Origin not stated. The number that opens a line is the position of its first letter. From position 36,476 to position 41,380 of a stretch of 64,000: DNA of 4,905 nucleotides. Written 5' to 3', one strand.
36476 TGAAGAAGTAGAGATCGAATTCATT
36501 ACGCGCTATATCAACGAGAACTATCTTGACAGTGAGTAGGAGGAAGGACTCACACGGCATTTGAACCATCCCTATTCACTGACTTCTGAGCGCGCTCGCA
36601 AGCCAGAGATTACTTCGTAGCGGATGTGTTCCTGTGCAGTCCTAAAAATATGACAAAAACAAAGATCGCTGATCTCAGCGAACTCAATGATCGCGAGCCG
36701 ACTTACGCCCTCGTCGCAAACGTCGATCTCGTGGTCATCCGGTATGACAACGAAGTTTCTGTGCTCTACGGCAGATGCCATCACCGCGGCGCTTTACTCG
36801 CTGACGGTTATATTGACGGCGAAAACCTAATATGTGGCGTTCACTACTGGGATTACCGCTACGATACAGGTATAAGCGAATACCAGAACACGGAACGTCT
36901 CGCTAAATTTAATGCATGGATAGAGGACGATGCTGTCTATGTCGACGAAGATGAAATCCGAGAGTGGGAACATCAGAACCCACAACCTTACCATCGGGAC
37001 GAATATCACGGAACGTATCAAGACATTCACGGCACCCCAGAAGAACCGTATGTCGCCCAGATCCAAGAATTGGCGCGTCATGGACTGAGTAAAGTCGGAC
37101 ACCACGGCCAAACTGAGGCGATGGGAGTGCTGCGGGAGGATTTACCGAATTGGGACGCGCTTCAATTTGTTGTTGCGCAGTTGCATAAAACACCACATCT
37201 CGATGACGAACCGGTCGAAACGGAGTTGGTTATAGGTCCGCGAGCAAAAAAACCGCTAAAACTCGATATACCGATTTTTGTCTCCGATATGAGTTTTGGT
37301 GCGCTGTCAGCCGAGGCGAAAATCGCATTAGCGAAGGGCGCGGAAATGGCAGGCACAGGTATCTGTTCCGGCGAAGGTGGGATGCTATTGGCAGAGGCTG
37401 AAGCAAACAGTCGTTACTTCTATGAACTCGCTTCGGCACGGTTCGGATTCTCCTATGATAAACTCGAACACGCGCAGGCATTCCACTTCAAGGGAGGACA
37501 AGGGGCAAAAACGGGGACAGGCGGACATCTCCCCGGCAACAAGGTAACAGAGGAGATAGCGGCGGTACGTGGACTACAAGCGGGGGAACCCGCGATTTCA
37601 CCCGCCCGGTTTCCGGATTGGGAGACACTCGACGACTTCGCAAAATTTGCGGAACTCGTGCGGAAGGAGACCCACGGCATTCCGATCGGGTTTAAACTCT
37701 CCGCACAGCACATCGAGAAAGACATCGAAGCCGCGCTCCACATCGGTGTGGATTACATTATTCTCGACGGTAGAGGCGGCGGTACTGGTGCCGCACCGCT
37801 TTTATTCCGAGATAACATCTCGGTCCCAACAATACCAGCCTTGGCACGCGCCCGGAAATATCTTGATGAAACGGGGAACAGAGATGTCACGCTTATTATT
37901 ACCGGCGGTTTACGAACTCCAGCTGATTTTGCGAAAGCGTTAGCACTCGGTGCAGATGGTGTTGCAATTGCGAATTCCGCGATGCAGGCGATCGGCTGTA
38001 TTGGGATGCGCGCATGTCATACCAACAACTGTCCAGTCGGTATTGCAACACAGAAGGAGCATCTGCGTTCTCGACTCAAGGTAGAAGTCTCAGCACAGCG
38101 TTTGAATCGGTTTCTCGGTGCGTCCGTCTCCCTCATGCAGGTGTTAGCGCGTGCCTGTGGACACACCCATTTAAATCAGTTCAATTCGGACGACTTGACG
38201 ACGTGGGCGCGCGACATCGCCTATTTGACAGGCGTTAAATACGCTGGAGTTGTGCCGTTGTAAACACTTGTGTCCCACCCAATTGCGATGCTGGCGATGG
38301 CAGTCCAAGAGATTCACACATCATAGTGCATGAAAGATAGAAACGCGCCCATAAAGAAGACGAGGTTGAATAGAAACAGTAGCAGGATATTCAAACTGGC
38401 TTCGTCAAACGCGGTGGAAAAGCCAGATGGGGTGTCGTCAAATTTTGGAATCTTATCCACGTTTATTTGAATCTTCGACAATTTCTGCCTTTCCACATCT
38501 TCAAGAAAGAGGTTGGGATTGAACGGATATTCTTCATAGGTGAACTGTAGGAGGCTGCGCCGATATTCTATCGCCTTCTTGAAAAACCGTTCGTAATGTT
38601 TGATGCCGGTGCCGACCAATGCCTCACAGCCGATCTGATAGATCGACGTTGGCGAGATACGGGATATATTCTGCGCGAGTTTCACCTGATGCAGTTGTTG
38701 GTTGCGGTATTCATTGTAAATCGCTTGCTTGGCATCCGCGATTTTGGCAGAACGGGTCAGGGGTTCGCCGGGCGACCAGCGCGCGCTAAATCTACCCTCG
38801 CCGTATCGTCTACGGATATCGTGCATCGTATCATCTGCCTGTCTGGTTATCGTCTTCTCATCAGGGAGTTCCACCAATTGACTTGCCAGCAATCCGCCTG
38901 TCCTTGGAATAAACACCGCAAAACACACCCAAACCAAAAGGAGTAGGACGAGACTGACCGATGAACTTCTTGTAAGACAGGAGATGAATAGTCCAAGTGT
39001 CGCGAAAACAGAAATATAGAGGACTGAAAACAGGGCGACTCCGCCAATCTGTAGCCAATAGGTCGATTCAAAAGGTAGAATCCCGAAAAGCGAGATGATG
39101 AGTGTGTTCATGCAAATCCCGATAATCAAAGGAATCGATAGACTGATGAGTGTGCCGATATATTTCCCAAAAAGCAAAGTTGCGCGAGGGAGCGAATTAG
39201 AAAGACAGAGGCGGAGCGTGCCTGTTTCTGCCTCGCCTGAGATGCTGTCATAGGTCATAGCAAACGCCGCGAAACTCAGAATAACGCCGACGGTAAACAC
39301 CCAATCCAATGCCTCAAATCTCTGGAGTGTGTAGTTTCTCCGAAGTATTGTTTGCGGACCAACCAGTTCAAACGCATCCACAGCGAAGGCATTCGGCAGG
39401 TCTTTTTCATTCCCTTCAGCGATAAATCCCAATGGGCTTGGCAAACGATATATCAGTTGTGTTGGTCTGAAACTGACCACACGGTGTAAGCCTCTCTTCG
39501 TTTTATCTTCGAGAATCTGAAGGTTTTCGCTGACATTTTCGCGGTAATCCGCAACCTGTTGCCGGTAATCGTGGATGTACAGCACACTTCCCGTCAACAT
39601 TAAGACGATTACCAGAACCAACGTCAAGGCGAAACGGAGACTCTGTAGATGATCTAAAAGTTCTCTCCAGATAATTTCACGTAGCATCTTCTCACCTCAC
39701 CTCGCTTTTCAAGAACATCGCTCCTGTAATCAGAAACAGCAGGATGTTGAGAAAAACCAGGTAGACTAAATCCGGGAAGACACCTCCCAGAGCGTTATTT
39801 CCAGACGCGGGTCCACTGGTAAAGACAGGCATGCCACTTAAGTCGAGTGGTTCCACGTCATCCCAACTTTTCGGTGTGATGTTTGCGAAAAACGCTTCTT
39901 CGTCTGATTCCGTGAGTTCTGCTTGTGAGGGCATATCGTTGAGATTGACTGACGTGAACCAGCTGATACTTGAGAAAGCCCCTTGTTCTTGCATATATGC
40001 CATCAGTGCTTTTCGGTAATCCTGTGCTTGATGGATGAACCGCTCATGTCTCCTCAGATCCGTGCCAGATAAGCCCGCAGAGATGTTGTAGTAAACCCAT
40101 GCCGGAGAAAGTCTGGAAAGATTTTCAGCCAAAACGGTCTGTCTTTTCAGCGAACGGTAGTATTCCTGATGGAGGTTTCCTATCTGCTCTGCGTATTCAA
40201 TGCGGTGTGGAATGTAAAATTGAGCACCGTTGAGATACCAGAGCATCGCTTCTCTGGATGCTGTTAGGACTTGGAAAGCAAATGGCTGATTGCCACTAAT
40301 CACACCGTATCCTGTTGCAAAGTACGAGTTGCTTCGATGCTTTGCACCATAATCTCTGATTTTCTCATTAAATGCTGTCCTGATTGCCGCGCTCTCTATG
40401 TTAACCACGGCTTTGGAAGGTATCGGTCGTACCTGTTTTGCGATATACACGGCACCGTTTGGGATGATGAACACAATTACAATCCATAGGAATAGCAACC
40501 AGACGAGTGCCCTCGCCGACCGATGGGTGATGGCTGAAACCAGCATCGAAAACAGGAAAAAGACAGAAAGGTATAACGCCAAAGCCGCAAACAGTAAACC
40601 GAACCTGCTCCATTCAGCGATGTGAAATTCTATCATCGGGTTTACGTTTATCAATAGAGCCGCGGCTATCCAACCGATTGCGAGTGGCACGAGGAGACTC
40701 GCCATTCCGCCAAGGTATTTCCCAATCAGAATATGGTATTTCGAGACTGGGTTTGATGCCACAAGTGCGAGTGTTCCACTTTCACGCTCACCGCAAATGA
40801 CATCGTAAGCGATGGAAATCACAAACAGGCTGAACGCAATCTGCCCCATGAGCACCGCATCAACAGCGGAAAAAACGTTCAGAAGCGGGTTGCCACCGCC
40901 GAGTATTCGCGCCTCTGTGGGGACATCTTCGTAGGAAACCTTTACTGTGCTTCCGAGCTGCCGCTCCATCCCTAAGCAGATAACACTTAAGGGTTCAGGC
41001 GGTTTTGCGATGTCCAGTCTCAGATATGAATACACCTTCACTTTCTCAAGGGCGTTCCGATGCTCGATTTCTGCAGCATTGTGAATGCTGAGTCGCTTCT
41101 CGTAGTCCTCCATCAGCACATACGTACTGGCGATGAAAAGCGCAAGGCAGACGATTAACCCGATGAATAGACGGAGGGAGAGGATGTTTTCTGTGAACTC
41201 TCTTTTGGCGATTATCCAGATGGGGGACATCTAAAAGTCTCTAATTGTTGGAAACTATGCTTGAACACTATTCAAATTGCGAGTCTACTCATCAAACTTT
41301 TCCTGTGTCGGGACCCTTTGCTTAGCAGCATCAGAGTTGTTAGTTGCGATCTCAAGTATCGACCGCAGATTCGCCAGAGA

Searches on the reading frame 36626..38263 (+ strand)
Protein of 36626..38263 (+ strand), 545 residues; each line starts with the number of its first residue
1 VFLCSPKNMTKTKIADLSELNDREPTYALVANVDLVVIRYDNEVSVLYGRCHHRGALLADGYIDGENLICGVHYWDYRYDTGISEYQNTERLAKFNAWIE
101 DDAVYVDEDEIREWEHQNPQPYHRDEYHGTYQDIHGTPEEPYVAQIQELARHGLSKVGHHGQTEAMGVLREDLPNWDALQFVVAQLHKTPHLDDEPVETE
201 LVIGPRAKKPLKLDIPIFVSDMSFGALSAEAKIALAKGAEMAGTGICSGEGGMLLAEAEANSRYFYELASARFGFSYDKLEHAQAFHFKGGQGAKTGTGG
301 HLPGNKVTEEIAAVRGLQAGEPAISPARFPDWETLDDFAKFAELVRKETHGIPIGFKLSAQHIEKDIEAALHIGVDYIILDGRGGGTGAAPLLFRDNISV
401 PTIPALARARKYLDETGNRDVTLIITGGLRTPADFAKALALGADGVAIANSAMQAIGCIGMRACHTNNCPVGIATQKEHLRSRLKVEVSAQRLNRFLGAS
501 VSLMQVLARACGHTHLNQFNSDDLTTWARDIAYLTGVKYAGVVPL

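Call 80: search_protein_families(library=pfam, proteins=[window:36626-38263:+], max_evalue=0.00001)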
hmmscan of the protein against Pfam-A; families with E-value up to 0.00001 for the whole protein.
window:36626-38263:+ (545 aa): 3 families
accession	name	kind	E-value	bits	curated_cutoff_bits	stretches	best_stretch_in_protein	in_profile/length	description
PF01645.23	Glu_synthase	-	5.2e-93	312.6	20.4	1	193-512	44-367/369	Conserved region in glutamate synthase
PF00355.32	Rieske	-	5.9e-12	45.8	20.3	1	13-93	4-85/88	Rieske [2Fe-2S] domain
PF01070.24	FMN_dh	-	8.5e-10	38.6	24.9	1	365-461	230-314/350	FMN-dependent dehydrogenase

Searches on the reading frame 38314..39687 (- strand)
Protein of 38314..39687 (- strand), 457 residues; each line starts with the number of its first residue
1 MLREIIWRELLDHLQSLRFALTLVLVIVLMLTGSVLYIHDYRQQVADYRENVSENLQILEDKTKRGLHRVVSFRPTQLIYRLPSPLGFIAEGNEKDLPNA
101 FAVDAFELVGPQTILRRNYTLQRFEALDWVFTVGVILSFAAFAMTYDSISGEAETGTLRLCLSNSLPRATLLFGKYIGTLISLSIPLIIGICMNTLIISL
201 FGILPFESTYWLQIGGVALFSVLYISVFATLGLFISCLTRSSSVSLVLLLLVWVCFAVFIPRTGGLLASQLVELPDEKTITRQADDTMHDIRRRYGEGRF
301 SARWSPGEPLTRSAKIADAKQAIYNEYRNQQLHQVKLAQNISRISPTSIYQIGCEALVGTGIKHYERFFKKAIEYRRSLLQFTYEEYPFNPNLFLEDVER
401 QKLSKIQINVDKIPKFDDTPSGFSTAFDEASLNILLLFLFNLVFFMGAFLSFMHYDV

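Call 80: search_protein_families(library=pfam, proteins=[window:38314-39687:-], max_evalue=0.00001)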
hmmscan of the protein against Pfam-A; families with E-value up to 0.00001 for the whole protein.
window:38314-39687:- (457 aa): 3 families
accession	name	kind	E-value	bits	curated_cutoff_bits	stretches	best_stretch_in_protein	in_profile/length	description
PF12679.13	ABC2_membrane_2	-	1.5e-30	106.9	27.2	1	5-361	3-246/283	ABC-2 family transporter protein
PF12698.13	ABC2_membrane_3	-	1.3e-07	31.5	31.6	1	131-261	166-291/347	ABC-2 family transporter protein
PF12040.14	DUF3526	-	1.4e-07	32.8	25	1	318-385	55-122/144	Domain of unknown function (DUF3526)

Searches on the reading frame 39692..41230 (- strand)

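Call 80: search_protein_families(library=pfam, proteins=[window:39692-41230:-], max_evalue=0.00001)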
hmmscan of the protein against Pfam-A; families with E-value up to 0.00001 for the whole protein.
window:39692-41230:- (512 aa): 3 families
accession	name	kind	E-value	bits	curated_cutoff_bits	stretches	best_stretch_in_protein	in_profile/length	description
PF12679.13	ABC2_membrane_2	-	8e-28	97.9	27.2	1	5-265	1-208/283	ABC-2 family transporter protein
PF12698.13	ABC2_membrane_3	-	3.1e-11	43.4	31.6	1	98-256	146-287/347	ABC-2 family transporter protein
PF12040.14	DUF3526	-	5.9e-11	43.7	25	1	342-415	49-122/144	Domain of unknown function (DUF3526)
